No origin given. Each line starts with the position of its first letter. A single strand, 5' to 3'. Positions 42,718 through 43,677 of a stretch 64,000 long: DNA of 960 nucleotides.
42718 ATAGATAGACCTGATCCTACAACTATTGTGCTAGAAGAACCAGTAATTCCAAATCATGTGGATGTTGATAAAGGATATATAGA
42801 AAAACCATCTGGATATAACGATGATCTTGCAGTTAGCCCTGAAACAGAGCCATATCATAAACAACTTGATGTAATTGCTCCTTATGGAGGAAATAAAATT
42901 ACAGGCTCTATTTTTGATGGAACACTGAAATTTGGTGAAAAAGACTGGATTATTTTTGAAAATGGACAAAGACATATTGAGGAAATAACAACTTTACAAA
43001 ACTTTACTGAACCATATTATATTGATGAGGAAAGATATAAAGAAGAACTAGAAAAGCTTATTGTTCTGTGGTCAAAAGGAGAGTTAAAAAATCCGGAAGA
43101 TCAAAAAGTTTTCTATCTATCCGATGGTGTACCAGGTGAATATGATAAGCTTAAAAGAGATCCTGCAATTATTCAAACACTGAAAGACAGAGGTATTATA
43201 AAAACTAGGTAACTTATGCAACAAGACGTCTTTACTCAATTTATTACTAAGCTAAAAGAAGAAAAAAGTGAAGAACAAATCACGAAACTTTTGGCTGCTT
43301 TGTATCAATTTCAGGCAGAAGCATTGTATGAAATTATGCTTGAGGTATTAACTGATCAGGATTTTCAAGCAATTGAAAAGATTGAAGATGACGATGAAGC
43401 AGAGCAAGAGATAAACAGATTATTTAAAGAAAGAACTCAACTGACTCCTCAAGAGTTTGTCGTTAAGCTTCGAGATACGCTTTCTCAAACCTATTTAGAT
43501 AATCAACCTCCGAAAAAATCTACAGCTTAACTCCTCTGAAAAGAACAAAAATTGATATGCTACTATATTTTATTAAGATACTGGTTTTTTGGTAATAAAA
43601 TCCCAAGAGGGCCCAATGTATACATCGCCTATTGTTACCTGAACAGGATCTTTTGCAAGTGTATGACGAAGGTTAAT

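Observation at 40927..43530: Two-gene module: membrane-anchored repeat protein with duplicated WxIFENG domains, plus a small acidic protein 3 nt downstream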

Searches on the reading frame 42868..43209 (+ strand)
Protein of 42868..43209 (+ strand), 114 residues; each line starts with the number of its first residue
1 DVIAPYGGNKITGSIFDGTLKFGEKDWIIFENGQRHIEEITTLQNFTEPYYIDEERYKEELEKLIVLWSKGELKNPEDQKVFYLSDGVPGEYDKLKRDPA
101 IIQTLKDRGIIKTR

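Call 31: find_homologous_proteins(query=A3, max_evalue=0.001)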
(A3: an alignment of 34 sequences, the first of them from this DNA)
Query A3 (34 sequences): 531 candidates shared short words with the query, none scored E <= 0.001.

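Call 39: predict_structure(alignment_id=A3)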
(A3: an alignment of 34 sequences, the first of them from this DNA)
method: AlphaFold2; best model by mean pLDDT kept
length: 114 residues; sequences in the alignment: 34
mean_pLDDT: 95.6   pTM: 0.87
mean pLDDT of the five models: 95.6, 95.5, 95.1, 94.7, 94.4
residues with pLDDT >= 90: 104; 70-90: 10; 50-70: 0; < 50: 0
segments of 3 or more residues with pLDDT < 50: none
pLDDT, mean of each block of 10 residues (from residue 1): 88 96 97 98 97 98 96 97 94 94 98 94
secondary structure, 60 per line:
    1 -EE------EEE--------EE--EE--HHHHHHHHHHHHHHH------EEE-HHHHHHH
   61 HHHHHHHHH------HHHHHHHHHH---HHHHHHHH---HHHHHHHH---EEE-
elements in order: E10-12 H29-43 E50-52 H54-69 H76-85 H89-96 H100-107 E111-113
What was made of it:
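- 42763..43209 (+): C-terminal module 2 (aa 613-761): the same lead-in followed by core domain copy 2 (aa 648-761, nt 42868-43209). AF2 model of aa 648-761: pLDDT 95.6, pTM 0.87, short N-terminal strands plus five helices (call 39).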

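Call 44: fold_search(model_id=the predicted structure, library=pdb)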
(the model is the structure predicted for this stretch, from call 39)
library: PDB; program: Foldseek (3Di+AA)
matches with E <= 10: 74; with E <= 0.001: 0
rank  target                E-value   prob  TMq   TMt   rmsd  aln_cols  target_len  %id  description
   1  1ewr_A                9.7e-01  0.05  0.20  0.08  11.0        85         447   16  CRYSTAL STRUCTURE OF TAQ MUTS (released 2000-10-23)
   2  4pao                  1.0e+00  0.08  0.21  0.10  10.9        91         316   16  A conserved phenylalanine as relay between the 5 helix and the GDP binding region of heterotrimeric G protein (released 2014-07-30)
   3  4paq                  1.7e+00  0.06  0.21  0.09  10.9        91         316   16  A conserved phenylalanine as relay between the 5 helix and the GDP binding region of heterotrimeric G protein (released 2014-07-30)
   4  3enp_B                1.8e+00  0.08  0.25  0.18   9.9        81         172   12  Crystal structure of human cgi121 (released 2008-11-04)
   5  5kza                  1.8e+00  0.06  0.26  0.29   8.2        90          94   19  Crystal structure of the Rous sarcoma virus matrix protein (aa 2-102). Space group I41 (released 2017-07-26)
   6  2dc0_A                1.9e+00  0.18  0.29  0.09   4.0        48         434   21  Crystal structure of amidase (released 2007-01-02)
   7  3qnm                  2.1e+00  0.10  0.34  0.20  14.2       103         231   16  Haloalkane Dehalogenase Family Member from Bacteroides thetaiotaomicron of Unknown Function (released 2011-03-30)
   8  6wqx_A                2.1e+00  0.08  0.25  0.18   9.3        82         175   15  Human PRPK-TPRKB complex (released 2021-02-17)
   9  9odp_A                2.4e+00  0.04  0.19  0.08  11.6        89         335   13  Structure of the MOR/Gi/DAMGO Complex, GTP-Bound, G-ACT-3 (released 2026-03-04)
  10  8d06_A                3.2e+00  0.06  0.20  0.32   9.6        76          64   21  Hallucinated C3 protein assembly HALC3_104 (released 2022-09-28)
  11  3gqb_A                3.5e+00  0.06  0.23  0.07   8.0        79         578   10  Crystal Structure of the A3B3 complex from V-ATPase (released 2009-11-24)
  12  8snb_6Q               3.5e+00  0.03  0.20  0.13  12.2       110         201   10  atomic model of sea urchin sperm doublet microtubule (48-nm periodicity) (released 2023-06-28)
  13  7szc_B                3.7e+00  0.08  0.24  0.16   8.3        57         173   10  Crystal Structure Analysis of human PRPK complex with a compound (released 2022-12-14)
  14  5y7g_A                3.7e+00  0.02  0.22  0.06  14.6       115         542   15  Crystal structure of paFAN1 bound to 1nt 5'flap DNA with gap (released 2018-03-14)
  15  2e2q_B                3.7e+00  0.02  0.21  0.11  17.1       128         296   13  Crystal structure of Sulfolobus tokodaii hexokinase in complex with xylose, Mg2+, and ADP (released 2007-01-16)
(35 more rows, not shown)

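Call 57: search_protein_families(library=pfam, alignment_id=A3, max_evalue=1)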
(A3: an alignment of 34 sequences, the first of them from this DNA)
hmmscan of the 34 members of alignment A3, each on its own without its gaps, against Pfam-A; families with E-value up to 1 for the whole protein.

A. member 1, seq(114 aa): 1 family
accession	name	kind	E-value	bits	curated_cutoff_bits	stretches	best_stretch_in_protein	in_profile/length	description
PF03144.31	GTP_EFTU_D2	-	0.057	14.3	30.3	1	11-50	4-45/73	Elongation factor Tu domain 2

B. families by the number of members that match (of 34 scanned): 12 families
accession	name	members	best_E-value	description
PF19049.6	SidE_DUB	4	0.015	SidE DUB domain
PF08159.17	NUC153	2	0.039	NUC153 domain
PF03966.22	Trm112p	1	0.0056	Trm112p-like protein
PF17471.7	GP63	1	0.016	Gene product 63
PF11757.13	RSS_P20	1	0.036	Suppressor of RNA silencing P21-like N-terminal domain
PF04220.17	YihI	1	0.039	Der GTPase activator (YihI)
PF21428.2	Gp7_helical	1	0.045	Baseplate wedge protein gp7, helical domain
PF19775.4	DUF6261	1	0.055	Family of unknown function (DUF6261)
PF03144.31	GTP_EFTU_D2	1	0.057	Elongation factor Tu domain 2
PF13405.12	EF-hand_6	1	0.067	EF-hand domain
PF05916.17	Sld5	1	0.14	GINS complex protein helical bundle domain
PF00659.24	POLO_box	1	0.16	POLO box duplicated region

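Call 80: fold_search(model_id=the predicted structure, library=viral)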
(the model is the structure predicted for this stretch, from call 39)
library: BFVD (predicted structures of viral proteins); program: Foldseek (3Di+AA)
matches with E <= 10: 108; with E <= 0.001: 0
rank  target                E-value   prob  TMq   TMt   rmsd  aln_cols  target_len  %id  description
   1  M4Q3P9                1.2e+00  0.07  0.23  0.22  13.2        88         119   18  (no name in the UniProt tables at hand)
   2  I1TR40                1.3e+00  0.10  0.28  0.27   8.5        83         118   16  (no name in the UniProt tables at hand)
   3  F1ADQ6                1.4e+00  0.04  0.18  0.14  10.7        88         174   14  dATP/dGTP diphosphohydrolase N-terminal domain-containing protein [Caulobacter phage Cd1]
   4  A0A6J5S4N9            1.7e+00  0.03  0.22  0.08  14.1       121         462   13  dATP/dGTP diphosphohydrolase N-terminal domain-containing protein [uncultured Caudovirales phage]
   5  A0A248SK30            1.8e+00  0.09  0.32  0.14  14.6       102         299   12  (no name in the UniProt tables at hand)
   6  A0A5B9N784            2.3e+00  0.07  0.28  0.26  11.6        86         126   16  Uncharacterized protein [Aeromonas phage 4L372D]
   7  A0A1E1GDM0            2.3e+00  0.02  0.18  0.10  18.7        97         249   14  (no name in the UniProt tables at hand)
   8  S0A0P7                2.5e+00  0.02  0.20  0.21  11.2       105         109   12  dATP/dGTP diphosphohydrolase N-terminal domain-containing protein [Cellulophaga phage phi14:2]
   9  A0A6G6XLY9            2.5e+00  0.02  0.17  0.14  16.8       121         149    9  (no name in the UniProt tables at hand)
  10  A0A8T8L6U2            2.7e+00  0.02  0.19  0.18  15.0       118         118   12  (no name in the UniProt tables at hand)
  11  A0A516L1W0            2.8e+00  0.03  0.20  0.23   9.8        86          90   20  (no name in the UniProt tables at hand)
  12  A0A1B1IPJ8            3.4e+00  0.03  0.21  0.26  11.4        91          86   14  (no name in the UniProt tables at hand)
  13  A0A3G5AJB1            3.4e+00  0.03  0.20  0.12  13.3        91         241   16  Uncharacterized protein [Sylvanvirus sp.]
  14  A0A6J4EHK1            3.4e+00  0.02  0.21  0.25  11.7       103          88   12  (no name in the UniProt tables at hand)
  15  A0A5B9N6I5            3.7e+00  0.06  0.20  0.16   8.5        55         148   14  Uncharacterized protein [Xanthomonas phage Pagan]
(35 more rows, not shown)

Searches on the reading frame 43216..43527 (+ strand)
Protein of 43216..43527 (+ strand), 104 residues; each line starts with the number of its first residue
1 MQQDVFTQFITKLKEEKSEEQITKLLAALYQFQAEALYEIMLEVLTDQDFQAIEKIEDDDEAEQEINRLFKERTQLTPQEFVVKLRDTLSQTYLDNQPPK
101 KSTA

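Call 3: search_protein_families(library=pfam, proteins=[window:43216-43527:+], max_evalue=1)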
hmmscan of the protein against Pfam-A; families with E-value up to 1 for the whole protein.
window:43216-43527:+ (104 aa): 9 families
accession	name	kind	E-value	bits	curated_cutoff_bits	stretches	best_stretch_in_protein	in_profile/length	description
PF04716.19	ETC_C1_NDUFA5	-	0.0019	18.4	27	1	22-67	16-61/67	ETC complex I subunit conserved region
PF23556.1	TPR_Vps41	-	0.022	14.4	27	1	4-71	97-166/333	Vps41 TPR-like region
PF08951.15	EntA_Immun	-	0.028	15.1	22.1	0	51-72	29-50/73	Enterocin A Immunity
PF21305.2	type_II_gspD_N0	-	0.071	13.4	27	1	32-55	41-64/71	GspD-like, N0 domain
PF12833.13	HTH_18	-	0.1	13.3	33.6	1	65-94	11-40/80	Helix-turn-helix domain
PF01205.25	UPF0029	-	0.16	12.5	27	1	8-63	4-58/107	Uncharacterized protein family UPF0029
PF00521.26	DNA_topoisoIV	-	0.22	10.8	31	1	13-71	357-415/432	DNA gyrase/topoisomerase IV, subunit A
PF07319.16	DnaI_N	-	0.47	11.6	24.1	1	6-35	34-63/94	Primosomal protein DnaI N-terminus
PF19491.4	DUF6026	-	0.91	9.9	26.6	0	65-96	21-50/51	Family of unknown function (DUF6026)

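Call 19: search_protein_families(library=ncbifam, proteins=[window:43216-43527:+], max_evalue=1)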
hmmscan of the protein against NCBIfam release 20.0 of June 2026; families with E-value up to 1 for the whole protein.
window:43216-43527:+ (104 aa): 3 families
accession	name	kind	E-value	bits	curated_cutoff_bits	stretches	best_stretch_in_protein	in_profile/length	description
NF010586.0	PRK13979.1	equivalog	0.05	11.4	1475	1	5-71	400-467/957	DNA topoisomerase IV subunit A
TIGR00208.1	fliS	equivalog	0.098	12.8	53.75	1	3-40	58-94/124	flagellar export chaperone FliS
TIGR02761.1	TraE_TIGR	equivalog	0.12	12.2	109.05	1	6-92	73-151/181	type IV conjugative transfer system protein TraE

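Call 21: search_solved_structures(query=window:43216-43527:+, max_evalue=10)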
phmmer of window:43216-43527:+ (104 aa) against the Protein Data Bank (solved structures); distinct sequences matched with E-value up to 10: 5.
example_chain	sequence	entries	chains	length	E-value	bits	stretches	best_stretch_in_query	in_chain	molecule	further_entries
6bv7_A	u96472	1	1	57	0.11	16.3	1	52-97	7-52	Sodium/calcium exchanger 1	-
2lta_A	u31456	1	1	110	0.63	13.9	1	31-80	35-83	De novo designed protein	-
1o5j_A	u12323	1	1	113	0.8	13.6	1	23-91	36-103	periplasmic divalent cation tolerance protein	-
1vhf_A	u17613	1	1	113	0.8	13.6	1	23-91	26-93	periplasmic divalent cation tolerance protein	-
4flb_A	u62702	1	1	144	1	13.2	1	58-97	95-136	Regulation of nuclear pre-mRNA domain-containing protein 2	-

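Call 76: predict_structure(alignment_id=A11)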
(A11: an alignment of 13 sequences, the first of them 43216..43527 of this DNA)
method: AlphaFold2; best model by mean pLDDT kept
length: 104 residues; sequences in the alignment: 13
mean_pLDDT: 84.0   pTM: 0.71
mean pLDDT of the five models: 84.0, 82.9, 79.1, 78.6, 72.9
residues with pLDDT >= 90: 48; 70-90: 43; 50-70: 3; < 50: 10
segments of 3 or more residues with pLDDT < 50: 97-104
pLDDT, mean of each block of 10 residues (from residue 1): 78 90 88 83 90 91 93 91 91 63 39
secondary structure, 60 per line:
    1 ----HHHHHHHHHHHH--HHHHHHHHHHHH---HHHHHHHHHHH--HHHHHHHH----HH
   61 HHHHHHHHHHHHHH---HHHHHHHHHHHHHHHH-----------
elements in order: H5-16 H19-30 H34-44 H47-54 H59-74 H78-93
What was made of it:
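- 43216..43530 (+): Small gene: 104-aa acidic (net -10) six-helix protein with no signal peptide. The 3-nt gap suggests it is translationally coupled. AF2 pLDDT 84 (call 76).
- Checked: AF2 predicts six helices for it (call 76).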

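Call 78: fold_search(model_id=the predicted structure, library=pdb)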
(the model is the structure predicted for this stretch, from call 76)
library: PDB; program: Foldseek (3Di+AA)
matches with E <= 10: 8; with E <= 0.001: 0
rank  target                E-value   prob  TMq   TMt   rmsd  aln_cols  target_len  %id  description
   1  2dbh_MODEL_1_A        8.6e-01  0.25  0.28  0.28  10.8        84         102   23  Solution structure of the carboxyl-terminal CARD-like domain in human TNFR-related death receptor-6 (released 2006-12-19)
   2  1eh1                  4.2e+00  0.09  0.27  0.18   9.0        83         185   23  RIBOSOME RECYCLING FACTOR FROM THERMUS THERMOPHILUS (released 2000-11-15)
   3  8rz0_A                5.9e+00  0.07  0.27  0.27   8.5        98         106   19  Synthetic immunogen RH5-34EM bound to monoclonal antibody R5.016 (released 2024-07-17)
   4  6gzc_D                7.3e+00  0.06  0.23  0.29  10.9        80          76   16  heterotetrameric katanin p60:p80 complex (released 2019-08-07)
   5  3whj                  7.3e+00  0.04  0.26  0.25  13.3       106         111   14  Crystal structure of Nas2 N-terminal domain (released 2014-03-26)
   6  3whl_B                8.1e+00  0.04  0.24  0.26  11.5        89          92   15  Crystal structure of Nas2 N-terminal domain complexed with PAN-Rpt5C chimera (released 2014-03-26)
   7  4ykc                  8.6e+00  0.08  0.34  0.34  10.8       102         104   11  Crystal structure of cerebral cavernous malformation 2 C-terminal adaptor domain (released 2015-06-03)
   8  6ftt_A                9.6e+00  0.03  0.25  0.10  12.4        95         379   13  ATP phosphoribosyltransferase (HisZG ATPPRT) from Psychrobacter arcticus in complex with PRPP (released 2018-10-24)
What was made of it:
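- Tried and rejected: Foldseek of the C-domain against PDB and BFVD, and of the small protein against PDB, gave a best E of about 1 and TM <= 0.34 (calls 44, 78, 80).
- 43216..43530 (+): No PDB fold match (call 78).
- Closest known: RsgI-type membrane anti-sigma factors. Different: The partner gene is downstream and encodes an acidic six-helix protein with no known fold match (calls 76 and 78).
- The small protein has no DNA-binding or sigma-like fold match (call 78).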

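Call 81: search_protein_families(library=padloc, proteins=[window:43216-43527:+], max_evalue=0.01)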
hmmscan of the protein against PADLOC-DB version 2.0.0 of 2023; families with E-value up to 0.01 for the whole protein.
window:43216-43527:+ (104 aa): 0 families

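Call 88: find_related_loci(query=A8, collection=metagenome_contigs, flank=6000)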
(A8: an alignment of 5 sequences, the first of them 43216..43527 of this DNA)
Query A8 (104 aa) in metagenome_contigs; peptide patterns used: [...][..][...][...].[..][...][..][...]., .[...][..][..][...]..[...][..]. (x = any residue, [..] = any of these).
600 stretches matched a pattern, but none encodes a relative of the query by tblastn (E <= 1e-3).
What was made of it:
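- Tried and rejected: The metagenome scan with the window-type small protein found nothing (call 88).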
